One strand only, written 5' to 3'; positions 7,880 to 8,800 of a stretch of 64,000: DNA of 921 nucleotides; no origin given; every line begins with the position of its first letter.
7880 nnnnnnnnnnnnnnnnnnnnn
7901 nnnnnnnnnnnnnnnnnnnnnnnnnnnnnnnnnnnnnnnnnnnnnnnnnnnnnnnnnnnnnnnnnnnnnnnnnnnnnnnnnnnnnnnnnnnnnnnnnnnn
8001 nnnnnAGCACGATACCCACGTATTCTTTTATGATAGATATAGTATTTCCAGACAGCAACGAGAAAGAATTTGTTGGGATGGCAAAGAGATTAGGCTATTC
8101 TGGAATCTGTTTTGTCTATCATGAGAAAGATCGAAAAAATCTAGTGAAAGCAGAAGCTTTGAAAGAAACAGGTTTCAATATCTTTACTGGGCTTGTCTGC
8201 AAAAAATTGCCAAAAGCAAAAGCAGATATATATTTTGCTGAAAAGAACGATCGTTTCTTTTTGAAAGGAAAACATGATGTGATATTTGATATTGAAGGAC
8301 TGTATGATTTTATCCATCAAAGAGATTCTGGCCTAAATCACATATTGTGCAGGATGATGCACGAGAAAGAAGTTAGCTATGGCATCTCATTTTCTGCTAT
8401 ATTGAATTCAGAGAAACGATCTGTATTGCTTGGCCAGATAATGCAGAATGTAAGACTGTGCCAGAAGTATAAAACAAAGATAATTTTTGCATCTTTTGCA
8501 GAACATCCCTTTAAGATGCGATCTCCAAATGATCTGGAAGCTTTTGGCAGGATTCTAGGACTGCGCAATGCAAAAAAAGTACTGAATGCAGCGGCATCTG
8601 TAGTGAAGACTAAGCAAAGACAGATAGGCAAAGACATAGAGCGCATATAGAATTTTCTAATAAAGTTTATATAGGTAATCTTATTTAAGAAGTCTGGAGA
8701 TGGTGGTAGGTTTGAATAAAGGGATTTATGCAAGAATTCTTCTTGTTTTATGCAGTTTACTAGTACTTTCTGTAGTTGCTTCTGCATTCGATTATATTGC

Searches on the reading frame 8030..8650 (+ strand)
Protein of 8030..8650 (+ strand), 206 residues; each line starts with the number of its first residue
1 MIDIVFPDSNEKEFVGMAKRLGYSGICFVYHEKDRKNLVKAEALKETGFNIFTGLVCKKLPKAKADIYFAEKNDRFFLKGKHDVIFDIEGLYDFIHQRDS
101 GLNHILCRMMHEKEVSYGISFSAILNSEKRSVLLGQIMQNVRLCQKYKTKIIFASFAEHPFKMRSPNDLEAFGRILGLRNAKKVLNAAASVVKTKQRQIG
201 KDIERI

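Call 65: find_encoding_contigs(protein=window:8030-8650:+, flank=10000, max_places=1)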
Protein window:8030-8650:+ (206 aa): 4 contigs read that carry it; 1 place shown.
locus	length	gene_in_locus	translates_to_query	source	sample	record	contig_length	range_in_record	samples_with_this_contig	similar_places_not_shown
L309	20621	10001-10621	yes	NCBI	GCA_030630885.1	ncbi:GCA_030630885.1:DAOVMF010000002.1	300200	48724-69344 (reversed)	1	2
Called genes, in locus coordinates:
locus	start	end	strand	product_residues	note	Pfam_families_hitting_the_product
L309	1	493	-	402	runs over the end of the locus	PF05621:TniB (weak), PF13191:AAA_16 (faint), PF00004:AAA (weak), PF13401:AAA_22, PF22606:Cdc6-ORC-like_ATPase_lid (weak), PF22703:Cdc6_lid, PF09079:WHD_Cdc6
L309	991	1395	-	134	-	PF01873:eIF-5_eIF-2B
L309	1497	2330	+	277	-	PF01944:SpoIIM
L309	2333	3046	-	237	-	PF01336:tRNA_anti-codon (faint)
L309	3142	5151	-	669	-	PF14551:MCM_N (weak), PF17207:MCM_OB, PF00493:MCM, PF07728:AAA_5 (weak), PF01078:Mg_chelatase, PF17855:MCM_lid, PF21120: (weak)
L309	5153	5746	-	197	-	PF00352:TBP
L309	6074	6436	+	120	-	PF01381:HTH_3 (weak)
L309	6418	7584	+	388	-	PF00155:Aminotran_1_2 (weak), PF00266:Aminotran_5, PF01212:Beta_elim_lyase, PF01041:DegT_DnrJ_EryC1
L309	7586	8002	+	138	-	PF01592:NifU_N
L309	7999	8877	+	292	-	PF22025:ThiI_fer, PF02926:THUMP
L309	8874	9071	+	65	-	PF02597:ThiS, PF21965:SAMP2 (weak)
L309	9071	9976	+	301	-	PF01171:ATP_bind_3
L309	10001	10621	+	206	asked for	PF01876:RNase_P_p30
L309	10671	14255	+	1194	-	-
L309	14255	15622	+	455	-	-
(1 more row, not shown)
